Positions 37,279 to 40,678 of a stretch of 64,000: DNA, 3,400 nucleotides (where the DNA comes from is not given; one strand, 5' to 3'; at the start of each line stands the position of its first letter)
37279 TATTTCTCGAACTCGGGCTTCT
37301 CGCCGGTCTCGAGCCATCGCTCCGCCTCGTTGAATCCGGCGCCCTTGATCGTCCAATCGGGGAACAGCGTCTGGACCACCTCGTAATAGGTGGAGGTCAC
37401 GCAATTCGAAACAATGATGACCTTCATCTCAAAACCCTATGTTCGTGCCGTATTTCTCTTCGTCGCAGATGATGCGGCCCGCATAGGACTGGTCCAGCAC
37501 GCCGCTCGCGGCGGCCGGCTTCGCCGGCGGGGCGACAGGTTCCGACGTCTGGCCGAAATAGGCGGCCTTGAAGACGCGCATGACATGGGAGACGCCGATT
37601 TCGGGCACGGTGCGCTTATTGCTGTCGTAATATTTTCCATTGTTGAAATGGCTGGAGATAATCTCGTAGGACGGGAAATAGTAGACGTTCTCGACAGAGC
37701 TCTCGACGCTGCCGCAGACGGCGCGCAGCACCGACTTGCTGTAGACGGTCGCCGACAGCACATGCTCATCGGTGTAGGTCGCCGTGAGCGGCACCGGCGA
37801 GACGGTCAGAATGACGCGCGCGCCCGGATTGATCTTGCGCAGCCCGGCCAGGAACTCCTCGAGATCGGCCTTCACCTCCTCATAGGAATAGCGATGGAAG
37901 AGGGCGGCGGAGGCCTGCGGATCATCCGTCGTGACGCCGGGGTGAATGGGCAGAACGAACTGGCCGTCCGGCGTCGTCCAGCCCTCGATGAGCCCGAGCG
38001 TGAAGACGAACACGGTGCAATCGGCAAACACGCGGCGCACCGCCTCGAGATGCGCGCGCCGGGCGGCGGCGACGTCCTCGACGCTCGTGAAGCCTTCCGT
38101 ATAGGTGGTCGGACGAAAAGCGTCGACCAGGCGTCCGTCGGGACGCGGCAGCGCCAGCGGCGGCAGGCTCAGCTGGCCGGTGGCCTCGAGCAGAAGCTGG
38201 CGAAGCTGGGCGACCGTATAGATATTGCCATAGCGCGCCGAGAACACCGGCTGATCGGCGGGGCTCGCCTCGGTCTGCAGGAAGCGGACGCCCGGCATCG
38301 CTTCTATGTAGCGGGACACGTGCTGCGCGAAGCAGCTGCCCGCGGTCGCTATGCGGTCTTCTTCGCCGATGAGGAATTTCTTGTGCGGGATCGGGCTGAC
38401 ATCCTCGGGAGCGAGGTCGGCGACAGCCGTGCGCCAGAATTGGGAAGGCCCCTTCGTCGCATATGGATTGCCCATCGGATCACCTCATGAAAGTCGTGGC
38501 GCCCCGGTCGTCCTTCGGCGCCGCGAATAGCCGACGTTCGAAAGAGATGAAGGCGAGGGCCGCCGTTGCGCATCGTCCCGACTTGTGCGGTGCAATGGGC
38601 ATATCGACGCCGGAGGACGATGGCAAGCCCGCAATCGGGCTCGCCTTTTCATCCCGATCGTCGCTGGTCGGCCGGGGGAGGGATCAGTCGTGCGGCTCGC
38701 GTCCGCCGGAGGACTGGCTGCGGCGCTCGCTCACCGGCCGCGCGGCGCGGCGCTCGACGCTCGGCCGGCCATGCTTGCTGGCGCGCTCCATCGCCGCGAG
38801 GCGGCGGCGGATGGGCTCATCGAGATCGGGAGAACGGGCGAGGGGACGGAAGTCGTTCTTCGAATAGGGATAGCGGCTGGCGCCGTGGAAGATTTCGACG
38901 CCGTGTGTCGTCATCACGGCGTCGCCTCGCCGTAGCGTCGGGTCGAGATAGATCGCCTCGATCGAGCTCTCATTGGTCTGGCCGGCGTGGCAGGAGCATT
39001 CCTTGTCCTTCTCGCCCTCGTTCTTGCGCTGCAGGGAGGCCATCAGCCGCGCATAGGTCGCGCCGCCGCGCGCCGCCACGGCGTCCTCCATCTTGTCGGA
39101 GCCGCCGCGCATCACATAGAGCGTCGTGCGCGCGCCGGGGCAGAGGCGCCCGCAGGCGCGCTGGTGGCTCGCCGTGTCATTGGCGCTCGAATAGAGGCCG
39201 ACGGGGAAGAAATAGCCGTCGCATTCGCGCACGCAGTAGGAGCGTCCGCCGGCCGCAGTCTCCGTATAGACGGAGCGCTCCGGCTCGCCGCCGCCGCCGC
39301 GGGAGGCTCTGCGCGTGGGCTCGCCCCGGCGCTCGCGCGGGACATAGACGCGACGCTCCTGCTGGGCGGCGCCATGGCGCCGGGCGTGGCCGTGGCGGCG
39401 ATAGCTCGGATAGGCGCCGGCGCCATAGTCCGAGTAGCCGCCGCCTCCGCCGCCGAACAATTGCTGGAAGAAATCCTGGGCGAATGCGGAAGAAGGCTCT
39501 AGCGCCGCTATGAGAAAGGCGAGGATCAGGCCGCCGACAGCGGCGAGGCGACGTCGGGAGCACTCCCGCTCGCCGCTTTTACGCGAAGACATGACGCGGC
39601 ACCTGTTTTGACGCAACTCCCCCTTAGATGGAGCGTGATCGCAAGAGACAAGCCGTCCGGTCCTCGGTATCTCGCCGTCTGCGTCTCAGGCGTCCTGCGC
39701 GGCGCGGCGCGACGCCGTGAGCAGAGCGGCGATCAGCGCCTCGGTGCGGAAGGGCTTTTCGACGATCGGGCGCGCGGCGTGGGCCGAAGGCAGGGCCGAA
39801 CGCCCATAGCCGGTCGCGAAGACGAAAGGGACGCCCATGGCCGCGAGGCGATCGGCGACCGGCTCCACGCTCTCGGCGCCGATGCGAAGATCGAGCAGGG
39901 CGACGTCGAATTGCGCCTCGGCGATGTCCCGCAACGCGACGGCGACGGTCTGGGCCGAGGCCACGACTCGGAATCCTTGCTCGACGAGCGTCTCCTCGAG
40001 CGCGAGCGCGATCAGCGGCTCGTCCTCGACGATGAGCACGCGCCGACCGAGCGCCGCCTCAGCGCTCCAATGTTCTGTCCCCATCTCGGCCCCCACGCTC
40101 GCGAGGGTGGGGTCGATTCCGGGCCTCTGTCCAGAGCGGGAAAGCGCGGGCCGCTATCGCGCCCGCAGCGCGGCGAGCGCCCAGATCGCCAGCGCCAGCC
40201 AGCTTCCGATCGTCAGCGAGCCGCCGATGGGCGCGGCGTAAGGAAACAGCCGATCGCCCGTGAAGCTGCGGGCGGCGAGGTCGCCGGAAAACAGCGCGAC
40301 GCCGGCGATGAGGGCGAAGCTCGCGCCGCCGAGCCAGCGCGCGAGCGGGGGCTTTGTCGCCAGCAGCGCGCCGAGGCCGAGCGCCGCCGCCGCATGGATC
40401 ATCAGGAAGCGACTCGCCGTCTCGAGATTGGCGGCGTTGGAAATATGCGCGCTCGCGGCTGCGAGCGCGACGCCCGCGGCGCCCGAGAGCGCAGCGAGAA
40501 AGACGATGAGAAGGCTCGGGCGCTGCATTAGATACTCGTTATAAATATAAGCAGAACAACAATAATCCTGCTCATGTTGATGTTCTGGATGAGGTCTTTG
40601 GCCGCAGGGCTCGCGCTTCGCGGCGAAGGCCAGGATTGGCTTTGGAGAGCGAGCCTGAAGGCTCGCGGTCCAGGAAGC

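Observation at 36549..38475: Two-gene operon of uncharacterised proteins: GSCFA-family protein plus a 292-aa conserved hypothetical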

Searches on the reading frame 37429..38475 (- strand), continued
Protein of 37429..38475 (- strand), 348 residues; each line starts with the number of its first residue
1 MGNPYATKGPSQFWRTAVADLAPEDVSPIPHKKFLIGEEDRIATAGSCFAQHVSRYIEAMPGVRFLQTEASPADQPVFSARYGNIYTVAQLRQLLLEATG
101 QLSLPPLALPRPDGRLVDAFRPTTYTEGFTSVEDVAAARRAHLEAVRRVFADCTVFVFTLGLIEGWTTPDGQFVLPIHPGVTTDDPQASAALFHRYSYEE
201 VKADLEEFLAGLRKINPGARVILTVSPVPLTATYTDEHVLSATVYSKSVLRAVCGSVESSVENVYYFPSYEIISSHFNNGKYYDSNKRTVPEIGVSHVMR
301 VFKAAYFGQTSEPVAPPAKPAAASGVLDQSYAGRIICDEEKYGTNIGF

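Call 41: find_related_loci(query=A2, collection=genome_contigs, flank=8000)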
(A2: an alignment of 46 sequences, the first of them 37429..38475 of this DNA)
Query A2 (348 aa) in genome_contigs; peptide patterns used: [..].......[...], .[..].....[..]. (x = any residue, [..] = any of these).
600 stretches matched a pattern (row limit reached: there are more); 595 encode a relative of the query (tblastn E <= 1e-3); the best 80 are kept; 80 distinct loci.
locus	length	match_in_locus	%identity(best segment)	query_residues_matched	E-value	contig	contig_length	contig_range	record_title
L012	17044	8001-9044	93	1-348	0e+0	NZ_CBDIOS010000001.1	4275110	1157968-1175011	Methylocapsa aurea isolate mcapsa msin_1, whole genome shotgun sequence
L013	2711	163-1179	50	1-348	7e-105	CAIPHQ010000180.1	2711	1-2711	MAG: uncultured Rhodospirillales bacterium isolate Umea_bin-02473 genome assembly, contig: bin-02473:180/599, whole geno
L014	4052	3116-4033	53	1-306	1e-100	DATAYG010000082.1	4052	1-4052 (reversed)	MAG TPA_asm: Rhizomicrobium sp. isolate SMAG_U5673 k141_1093595, whole genome shotgun sequence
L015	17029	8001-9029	47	1-340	2e-87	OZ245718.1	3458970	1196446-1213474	MAG: Actinomycetes bacterium isolate 5592b777-cc2b-40d4-8203-2b0c8ee3f119 genome assembly, chromosome: 1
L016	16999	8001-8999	46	3-340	7e-83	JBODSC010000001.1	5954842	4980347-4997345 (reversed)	Methylobacterium sp. P31 contig01, whole genome shotgun sequence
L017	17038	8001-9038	41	2-340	7e-83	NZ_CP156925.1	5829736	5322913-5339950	Sporomusa rhizae strain DSM 16652 chromosome, complete genome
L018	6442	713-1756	44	1-341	4e-82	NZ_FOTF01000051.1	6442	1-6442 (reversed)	Loktanella salsilacus strain DSM 16199, whole genome shotgun sequence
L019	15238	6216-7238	44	3-340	5e-82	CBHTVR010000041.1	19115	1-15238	MAG TPA_asm: uncultured Gammaproteobacteria bacterium isolate ERR14722429_maxbin2_5 genome assembly, contig: ERZ27336827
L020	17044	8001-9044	44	1-340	1e-81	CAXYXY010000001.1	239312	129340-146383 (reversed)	MAG: uncultured Thiothrix sp. isolate ERR13598997_binner123_Refined_34 genome assembly, contig: ERZ24875810.5, whole gen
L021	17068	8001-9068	44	1-344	1e-80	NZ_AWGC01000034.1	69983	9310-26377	Asticcacaulis sp. AC402 contig00034, whole genome shotgun sequence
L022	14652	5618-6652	43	1-340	2e-80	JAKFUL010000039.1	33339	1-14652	MAG: Acetobacteraceae bacterium isolate D1_Bin_25 D1_0001054, whole genome shotgun sequence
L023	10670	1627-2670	41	2-340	2e-79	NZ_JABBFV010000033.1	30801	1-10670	Sphingobium psychrophilum strain AR-3-1 contig33, whole genome shotgun sequence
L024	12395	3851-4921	41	1-346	2e-79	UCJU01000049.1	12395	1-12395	Rhizobiales bacterium isolate AFS092471 genome assembly, contig: contig_49, whole genome shotgun sequence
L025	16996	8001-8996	44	3-317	5e-79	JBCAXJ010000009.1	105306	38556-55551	MAG: Pseudomonadota bacterium isolate J06555_16 NODE_9_length_105306_cov_7.941109, whole genome shotgun sequence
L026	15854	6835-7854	43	4-341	5e-79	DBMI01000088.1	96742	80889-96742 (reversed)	MAG TPA_asm: Desulfarculales bacterium UBA702 UBA702_contig_1240, whole genome shotgun sequence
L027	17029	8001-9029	44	3-341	5e-79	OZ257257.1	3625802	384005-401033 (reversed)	MAG: Stagnimonas sp. isolate 63be8b7c-58f3-4e6a-aa9c-8914b5473349 genome assembly, chromosome: 1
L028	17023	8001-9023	43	3-340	4e-79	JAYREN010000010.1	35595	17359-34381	MAG: Holophaga sp. isolate SH_SHASGE2bin.8 NODE_381_length_35595_cov_1.554133, whole genome shotgun sequence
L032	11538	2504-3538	42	2-340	1e-78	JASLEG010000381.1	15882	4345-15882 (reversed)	MAG: Burkholderia sp. isolate SHSU.bins.201 k141_15731349, whole genome shotgun sequence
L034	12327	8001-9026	44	2-340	3e-78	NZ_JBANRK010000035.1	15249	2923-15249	Sphingobium mellinum strain DSM 7458 NODE_35_length_15249_cov_233.516704, whole genome shotgun sequence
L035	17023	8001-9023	43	3-340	2e-78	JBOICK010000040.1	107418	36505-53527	MAG: Stenotrophobium sp. isolate TC-S_metawrap_bin.142 k127_3345589, whole genome shotgun sequence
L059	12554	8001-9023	42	2-340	4e-76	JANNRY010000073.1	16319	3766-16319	MAG: Betaproteobacteria bacterium isolate SOY_31_metabat_296 SOY_31_k141_3421450, whole genome shotgun sequence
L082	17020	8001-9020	40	2-345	1e-74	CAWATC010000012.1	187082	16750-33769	MAG: uncultured Verrucomicrobiae bacterium isolate MFD02242.bin.2.32 genome assembly, contig: contig_2228, whole genome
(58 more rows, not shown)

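Call 65: search_protein_families(library=pfam, proteins=[L016:4431-5450:+, L027:2685-4145:+, L059:9046-10095:+, L034:9964-10860:-, L026:9133-10332:+, L027:1350-2681:+, L024:1729-2727:+, L028:316-2154:+, L027:310-1551:+, L026:11456-12694:+], max_evalue=0.0001)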
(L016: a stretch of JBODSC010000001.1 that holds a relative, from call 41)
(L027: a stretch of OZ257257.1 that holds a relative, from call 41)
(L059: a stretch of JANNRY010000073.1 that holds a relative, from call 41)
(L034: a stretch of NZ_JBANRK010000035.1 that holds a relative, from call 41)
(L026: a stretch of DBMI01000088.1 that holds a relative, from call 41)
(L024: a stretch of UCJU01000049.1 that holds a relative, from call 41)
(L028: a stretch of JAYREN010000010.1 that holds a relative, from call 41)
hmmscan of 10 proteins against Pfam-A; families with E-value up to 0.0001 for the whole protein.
L016:4431-5450:+ (340 aa): 5 families
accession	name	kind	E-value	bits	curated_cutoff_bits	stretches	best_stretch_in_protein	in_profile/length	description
PF01370.27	Epimerase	-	5.4e-71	239.2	20.9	1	25-250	1-231/240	NAD dependent epimerase/dehydratase family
PF16363.11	GDP_Man_Dehyd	-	5e-23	82.5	27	1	58-327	59-332/332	GDP-mannose 4,6 dehydratase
PF04321.23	RmlD_sub_bind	-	7.8e-07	28.9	27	1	24-142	2-117/287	RmlD substrate binding domain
PF02719.21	Polysacc_synt_2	-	5e-06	26.3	20.2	0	56-124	59-126/293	Polysaccharide biosynthesis protein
PF13460.12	NAD_binding_10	-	6.2e-05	23.4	27.2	0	51-133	39-105/184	NAD(P)H-binding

L027:2685-4145:+ (487 aa): 1 family
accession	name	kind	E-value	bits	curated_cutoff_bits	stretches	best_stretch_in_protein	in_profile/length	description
PF00005.33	ABC_tran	-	1.9e-14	54.9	25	1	293-421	1-135/137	ABC transporter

L059:9046-10095:+ (350 aa): 2 families
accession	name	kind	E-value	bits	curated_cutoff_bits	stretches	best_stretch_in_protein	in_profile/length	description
PF00005.33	ABC_tran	-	3.4e-32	112.3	25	1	61-203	2-136/137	ABC transporter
PF13304.12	AAA_21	-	4.9e-09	37.1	27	1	161-233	223-298/304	AAA domain, putative AbiEii toxin, Type IV TA system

L034:9964-10860:- (299 aa): 1 family
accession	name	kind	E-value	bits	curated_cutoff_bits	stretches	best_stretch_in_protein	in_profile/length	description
PF01061.29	ABC2_membrane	-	2.1e-09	37.7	26.9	1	59-266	3-211/211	ABC-2 type transporter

L026:9133-10332:+ (400 aa): 3 families
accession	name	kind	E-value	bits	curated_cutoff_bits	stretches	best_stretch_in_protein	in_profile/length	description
PF00534.26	Glycos_transf_1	-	1.3e-16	61.1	26.4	1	221-340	15-131/172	Glycosyl transferases group 1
PF13692.12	Glyco_trans_1_4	-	4.4e-15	56.6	27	1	222-341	2-118/142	Glycosyl transferases group 1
PF20706.3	GT4-conflict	-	1.6e-10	40.9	26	1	197-332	172-312/385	Family 4 Glycosyltransferase in conflict systems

L027:1350-2681:+ (444 aa): 0 families

L024:1729-2727:+ (333 aa): 4 families
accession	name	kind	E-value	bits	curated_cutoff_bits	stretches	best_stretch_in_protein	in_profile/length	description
PF04321.23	RmlD_sub_bind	-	7.4e-97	324.3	27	1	31-318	3-284/287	RmlD substrate binding domain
PF01370.27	Epimerase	-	1.3e-18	67.7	20.9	1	32-194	2-191/240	NAD dependent epimerase/dehydratase family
PF16363.11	GDP_Man_Dehyd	-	1.2e-10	41.9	27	1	64-177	59-176/332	GDP-mannose 4,6 dehydratase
PF02719.21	Polysacc_synt_2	-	8.8e-08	32.1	20.2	1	63-185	60-169/293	Polysaccharide biosynthesis protein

L028:316-2154:+ (613 aa): 7 families
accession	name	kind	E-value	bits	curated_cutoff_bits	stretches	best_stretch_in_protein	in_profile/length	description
PF00072.30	Response_reg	-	1.4e-22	80.4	30.2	1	490-600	1-109/111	Response regulator receiver domain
PF02518.31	HATPase_c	-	1.5e-20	74.1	26.4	1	348-467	2-110/111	Histidine kinase-, DNA gyrase B-, and HSP90-like ATPase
PF08447.18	PAS_3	-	1.3e-17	64.3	25.6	1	121-219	2-88/89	PAS fold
PF00512.31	HisKA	-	1.7e-08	34.8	26.9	1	243-301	3-61/66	His Kinase A (phospho-acceptor) domain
PF13426.13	PAS_9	-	3.9e-08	33.9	27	1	115-225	7-103/103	PAS domain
PF08448.16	PAS_4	-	3.5e-07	30.9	23.1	1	118-227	15-109/110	PAS fold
PF00989.32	PAS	-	5.6e-06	26.8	22.6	1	112-208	16-110/113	PAS fold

L027:310-1551:+ (414 aa): 3 families
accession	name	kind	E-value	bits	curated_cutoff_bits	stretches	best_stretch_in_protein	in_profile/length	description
PF02563.21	Poly_export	-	5.7e-13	49.3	28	1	97-194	2-76/77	Polysaccharide biosynthesis/export protein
PF22461.2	SLBB_2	-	8.7e-13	48.6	27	1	285-381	6-79/79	SLBB domain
PF10531.15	SLBB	-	1.1e-05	25.6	27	0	201-250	2-51/55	SLBB domain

L026:11456-12694:+ (413 aa): 1 family
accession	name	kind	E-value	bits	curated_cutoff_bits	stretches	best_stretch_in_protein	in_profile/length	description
PF05159.20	Capsule_synth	-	1.6e-71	241.7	20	1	75-382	2-310/310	Capsule polysaccharide biosynthesis protein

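Call 69: search_protein_families(library=pfam, proteins=[L005:7079-12490:+], max_evalue=0.01)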
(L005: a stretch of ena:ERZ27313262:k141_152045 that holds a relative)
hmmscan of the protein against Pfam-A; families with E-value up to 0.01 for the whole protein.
L005:7079-12490:+ (1803 aa): 19 families
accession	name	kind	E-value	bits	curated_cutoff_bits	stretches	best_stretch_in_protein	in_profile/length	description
PF07719.23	TPR_2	-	4.4e-38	126.7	27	2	581-609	3-31/34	Tetratricopeptide repeat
PF14559.12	TPR_19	-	8.6e-38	128.9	25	4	961-1007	2-48/68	Tetratricopeptide repeat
PF13428.12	TPR_14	-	1.4e-28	96.8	23.5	2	612-655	1-44/44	Tetratricopeptide repeat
PF13432.12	TPR_16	-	1.1e-22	80.5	32.7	3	1132-1189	3-60/65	Tetratricopeptide repeat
PF18588.6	WcbI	-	8.5e-16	58.7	29.2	1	35-188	41-198/205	Polysaccharide biosynthesis enzyme WcbI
PF13431.12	TPR_17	-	2.3e-14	52.8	24.4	0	975-1004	4-33/34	Tetratricopeptide repeat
PF13176.12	TPR_7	-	6.8e-14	51.1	27.9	0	582-610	2-30/36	Tetratricopeptide repeat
PF13181.12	TPR_8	-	7e-13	48.1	25.7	0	681-708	2-29/34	Tetratricopeptide repeat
PF00515.34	TPR_1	-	7.7e-13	48.1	27.8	0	583-609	5-31/34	Tetratricopeptide repeat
PF13174.12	TPR_6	-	4.2e-12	46.3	26.3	0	469-494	8-33/33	Tetratricopeptide repeat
PF23914.1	TPR_CcmH_CycH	-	1.2e-09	38.7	42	0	990-1089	56-152/158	Cytochrome c-type biogenesis protein H TPR domain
PF13424.12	TPR_12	-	2.2e-08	34.6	30.1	0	581-634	5-67/77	Tetratricopeptide repeat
PF20308.4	TPR-S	-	8.3e-08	33.2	27.6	0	999-1055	1-51/102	Tetratricopeptide Repeats-Sensor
PF25058.1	ARM_TT21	-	2.1e-05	24.9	27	0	1021-1093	61-129/155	Tetratricopeptide repeat protein 21 ARM repeat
PF12895.13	ANAPC3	-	4e-05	24.2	27.2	0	1144-1218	7-80/82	Anaphase-promoting complex, cyclosome, subunit 3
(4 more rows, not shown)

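Call 79: search_protein_families(library=pfam, proteins=[L017:7098-9053:+, L035:5469-9044:+, L027:5454-9047:+, L032:1571-3562:+, L082:6972-9020:+, L026:5470-7881:+], max_evalue=0.001)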
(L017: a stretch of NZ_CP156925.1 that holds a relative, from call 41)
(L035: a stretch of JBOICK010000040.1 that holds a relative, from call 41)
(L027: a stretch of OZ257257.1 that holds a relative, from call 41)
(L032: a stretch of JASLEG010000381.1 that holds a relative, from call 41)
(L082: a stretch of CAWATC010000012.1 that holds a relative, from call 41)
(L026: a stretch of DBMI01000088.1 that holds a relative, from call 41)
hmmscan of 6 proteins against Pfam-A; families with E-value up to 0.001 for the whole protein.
L017:7098-9053:+ (652 aa): 2 families
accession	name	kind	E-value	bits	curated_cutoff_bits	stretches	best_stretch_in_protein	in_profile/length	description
PF08885.17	GSCFA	-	4.2e-55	187.5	25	1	341-611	1-237/237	GSCFA family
PF18588.6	WcbI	-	3.3e-25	89.4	29.2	1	10-206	2-202/205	Polysaccharide biosynthesis enzyme WcbI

L035:5469-9044:+ (1192 aa): 3 families
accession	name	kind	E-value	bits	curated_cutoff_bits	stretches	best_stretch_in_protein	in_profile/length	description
PF08885.17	GSCFA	-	2.6e-54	184.9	25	1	884-1153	2-237/237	GSCFA family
PF18588.6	WcbI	-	7.5e-42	143.7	29.2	2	518-721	2-203/205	Polysaccharide biosynthesis enzyme WcbI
PF13946.11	DUF4214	-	1.9e-17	63.5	23.2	2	94-146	18-71/72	Domain of unknown function (DUF4214)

L027:5454-9047:+ (1198 aa): 3 families
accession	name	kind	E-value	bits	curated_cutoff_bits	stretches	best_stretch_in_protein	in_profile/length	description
PF08885.17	GSCFA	-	1.7e-51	175.7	25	1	889-1159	1-237/237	GSCFA family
PF18588.6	WcbI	-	4.5e-26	92.2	29.2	1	537-737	3-202/205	Polysaccharide biosynthesis enzyme WcbI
PF05050.19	Methyltransf_21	-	1.3e-17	64.9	22.7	1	159-306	1-148/173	Methyltransferase FkbM domain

L032:1571-3562:+ (664 aa): 2 families
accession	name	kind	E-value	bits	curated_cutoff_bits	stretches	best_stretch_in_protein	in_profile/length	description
PF08885.17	GSCFA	-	4.5e-55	187.4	25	1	351-621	1-237/237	GSCFA family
PF18588.6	WcbI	-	2e-23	83.5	29.2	1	12-208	2-202/205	Polysaccharide biosynthesis enzyme WcbI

L082:6972-9020:+ (683 aa): 2 families
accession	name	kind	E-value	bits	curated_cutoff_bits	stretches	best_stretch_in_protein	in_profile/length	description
PF08885.17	GSCFA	-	1.1e-53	182.9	25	1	383-653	1-237/237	GSCFA family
PF18588.6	WcbI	-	2e-23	83.6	29.2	1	44-235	2-203/205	Polysaccharide biosynthesis enzyme WcbI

L026:5470-7881:+ (804 aa): 2 families
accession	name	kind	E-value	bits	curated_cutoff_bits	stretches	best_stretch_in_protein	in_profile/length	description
PF08885.17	GSCFA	-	1.7e-55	188.8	25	1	493-762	1-237/237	GSCFA family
PF18588.6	WcbI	-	3.7e-27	95.8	29.2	1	131-336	2-202/205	Polysaccharide biosynthesis enzyme WcbI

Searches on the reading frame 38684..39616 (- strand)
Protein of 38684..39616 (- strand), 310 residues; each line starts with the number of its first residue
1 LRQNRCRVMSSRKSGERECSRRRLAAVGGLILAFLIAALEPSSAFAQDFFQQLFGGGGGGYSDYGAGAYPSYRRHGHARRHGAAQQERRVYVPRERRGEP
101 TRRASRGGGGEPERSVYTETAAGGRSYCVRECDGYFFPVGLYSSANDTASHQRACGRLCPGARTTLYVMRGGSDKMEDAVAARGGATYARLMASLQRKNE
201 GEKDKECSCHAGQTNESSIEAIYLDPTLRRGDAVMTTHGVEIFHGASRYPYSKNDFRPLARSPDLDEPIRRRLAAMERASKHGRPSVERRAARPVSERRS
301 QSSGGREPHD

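Call 3: search_protein_families(library=pfam, proteins=[window:38684-39616:-], max_evalue=0.01)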
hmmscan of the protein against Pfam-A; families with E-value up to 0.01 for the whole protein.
window:38684-39616:- (310 aa): 1 family
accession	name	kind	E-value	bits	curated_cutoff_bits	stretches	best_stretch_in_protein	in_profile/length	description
PF11064.13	DUF2865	-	6.4e-22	78.6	22.4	1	124-238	2-115/116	Protein of unknown function (DUF2865)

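Call 4: search_protein_families(library=ncbifam, proteins=[window:38684-39616:-], max_evalue=0.01)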
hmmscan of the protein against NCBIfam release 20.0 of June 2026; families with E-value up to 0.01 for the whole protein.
window:38684-39616:- (310 aa): 0 families

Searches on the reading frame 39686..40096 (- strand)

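Call 3: search_protein_families(library=pfam, proteins=[window:39686-40096:-], max_evalue=0.01)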
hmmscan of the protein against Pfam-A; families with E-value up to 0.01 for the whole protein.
window:39686-40096:- (136 aa): 1 family
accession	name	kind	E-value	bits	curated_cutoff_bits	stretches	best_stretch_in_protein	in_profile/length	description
PF00072.30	Response_reg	-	9e-11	42.4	30.2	1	20-125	1-110/111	Response regulator receiver domain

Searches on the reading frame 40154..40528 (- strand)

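Call 3: search_protein_families(library=pfam, proteins=[window:40154-40528:-], max_evalue=0.01)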
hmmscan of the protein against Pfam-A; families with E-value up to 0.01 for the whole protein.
window:40154-40528:- (124 aa): 1 family
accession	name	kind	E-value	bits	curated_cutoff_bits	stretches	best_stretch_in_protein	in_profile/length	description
PF04241.20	DUF423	-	6.5e-14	52.4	25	1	23-103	2-86/86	Protein of unknown function (DUF423)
